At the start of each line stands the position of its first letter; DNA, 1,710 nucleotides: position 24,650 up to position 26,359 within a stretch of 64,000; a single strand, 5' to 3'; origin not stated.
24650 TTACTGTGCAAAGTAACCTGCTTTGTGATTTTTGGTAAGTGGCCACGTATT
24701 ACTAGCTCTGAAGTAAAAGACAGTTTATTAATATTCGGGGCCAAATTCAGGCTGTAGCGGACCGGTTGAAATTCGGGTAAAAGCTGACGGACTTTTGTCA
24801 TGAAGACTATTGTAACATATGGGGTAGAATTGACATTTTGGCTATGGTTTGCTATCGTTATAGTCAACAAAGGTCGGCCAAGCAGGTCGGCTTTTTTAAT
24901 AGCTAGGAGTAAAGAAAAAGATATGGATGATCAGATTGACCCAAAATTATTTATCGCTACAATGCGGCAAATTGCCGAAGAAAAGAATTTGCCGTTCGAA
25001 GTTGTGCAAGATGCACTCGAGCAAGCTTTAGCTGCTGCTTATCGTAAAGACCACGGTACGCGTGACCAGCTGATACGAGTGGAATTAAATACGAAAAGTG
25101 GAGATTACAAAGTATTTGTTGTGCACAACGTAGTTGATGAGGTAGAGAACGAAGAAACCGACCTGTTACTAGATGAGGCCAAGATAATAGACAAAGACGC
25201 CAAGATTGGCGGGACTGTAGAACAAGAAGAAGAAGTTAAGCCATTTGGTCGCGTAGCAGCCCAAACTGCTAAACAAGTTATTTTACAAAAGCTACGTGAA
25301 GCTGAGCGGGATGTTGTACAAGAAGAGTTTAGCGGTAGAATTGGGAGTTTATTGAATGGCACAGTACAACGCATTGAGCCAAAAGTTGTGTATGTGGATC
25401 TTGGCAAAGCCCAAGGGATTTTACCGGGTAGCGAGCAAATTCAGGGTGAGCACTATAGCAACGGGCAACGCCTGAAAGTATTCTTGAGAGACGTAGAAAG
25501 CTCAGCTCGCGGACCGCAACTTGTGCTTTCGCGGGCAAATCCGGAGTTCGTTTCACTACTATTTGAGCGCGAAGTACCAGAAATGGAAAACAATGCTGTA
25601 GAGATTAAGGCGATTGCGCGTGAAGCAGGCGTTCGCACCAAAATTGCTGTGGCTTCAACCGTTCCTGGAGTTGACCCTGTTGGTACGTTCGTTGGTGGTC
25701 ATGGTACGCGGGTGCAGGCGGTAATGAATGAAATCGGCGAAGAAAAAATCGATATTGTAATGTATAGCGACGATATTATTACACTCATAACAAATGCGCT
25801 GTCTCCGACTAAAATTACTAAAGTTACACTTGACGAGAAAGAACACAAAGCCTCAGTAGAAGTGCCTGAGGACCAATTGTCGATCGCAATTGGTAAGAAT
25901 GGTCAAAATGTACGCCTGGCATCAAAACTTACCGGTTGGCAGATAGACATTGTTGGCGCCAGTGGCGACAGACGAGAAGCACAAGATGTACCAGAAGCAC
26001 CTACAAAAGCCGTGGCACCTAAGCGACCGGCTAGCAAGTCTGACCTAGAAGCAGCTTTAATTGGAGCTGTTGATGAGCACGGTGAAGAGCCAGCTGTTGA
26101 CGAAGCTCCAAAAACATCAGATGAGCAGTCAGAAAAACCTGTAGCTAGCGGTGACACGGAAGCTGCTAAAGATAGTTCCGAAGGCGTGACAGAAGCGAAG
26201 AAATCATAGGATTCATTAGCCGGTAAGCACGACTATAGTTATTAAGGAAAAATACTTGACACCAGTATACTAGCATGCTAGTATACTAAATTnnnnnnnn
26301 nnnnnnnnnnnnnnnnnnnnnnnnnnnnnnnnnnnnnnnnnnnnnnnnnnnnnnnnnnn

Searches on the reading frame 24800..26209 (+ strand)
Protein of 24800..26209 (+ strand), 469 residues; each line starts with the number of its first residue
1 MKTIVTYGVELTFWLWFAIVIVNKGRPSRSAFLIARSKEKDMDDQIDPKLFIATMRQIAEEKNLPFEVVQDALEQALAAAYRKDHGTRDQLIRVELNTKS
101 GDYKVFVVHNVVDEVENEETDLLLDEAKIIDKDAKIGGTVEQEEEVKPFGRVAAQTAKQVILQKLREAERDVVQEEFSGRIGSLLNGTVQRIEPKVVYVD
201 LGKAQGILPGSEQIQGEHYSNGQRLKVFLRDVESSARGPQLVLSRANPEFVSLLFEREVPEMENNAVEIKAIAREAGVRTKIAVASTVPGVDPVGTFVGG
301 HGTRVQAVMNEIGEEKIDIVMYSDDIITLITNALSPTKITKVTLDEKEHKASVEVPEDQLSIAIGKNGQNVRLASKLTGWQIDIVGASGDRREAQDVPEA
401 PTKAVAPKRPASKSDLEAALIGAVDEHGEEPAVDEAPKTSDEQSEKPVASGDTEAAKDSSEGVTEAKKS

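Call 28: search_protein_families(library=pfam, proteins=[window:24800-26209:+], max_evalue=0.00001)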
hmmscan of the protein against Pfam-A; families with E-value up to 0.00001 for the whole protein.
window:24800-26209:+ (469 aa): 4 families
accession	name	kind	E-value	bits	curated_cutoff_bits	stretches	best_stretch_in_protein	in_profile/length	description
PF08529.16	NusA_N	-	1e-35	122.9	23.8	1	51-171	2-119/119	NusA N-terminal domain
PF13184.12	KH_5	-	1.3e-25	89.7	27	1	276-343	1-68/69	NusA-like KH domain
PF00575.29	S1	-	7.1e-07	30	22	1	181-241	4-71/74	S1 RNA binding domain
PF23095.1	KH_NusA_C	-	2e-06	28.2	34.2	1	354-384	4-34/59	Transcription termination/antitermination protein NusA, KH domain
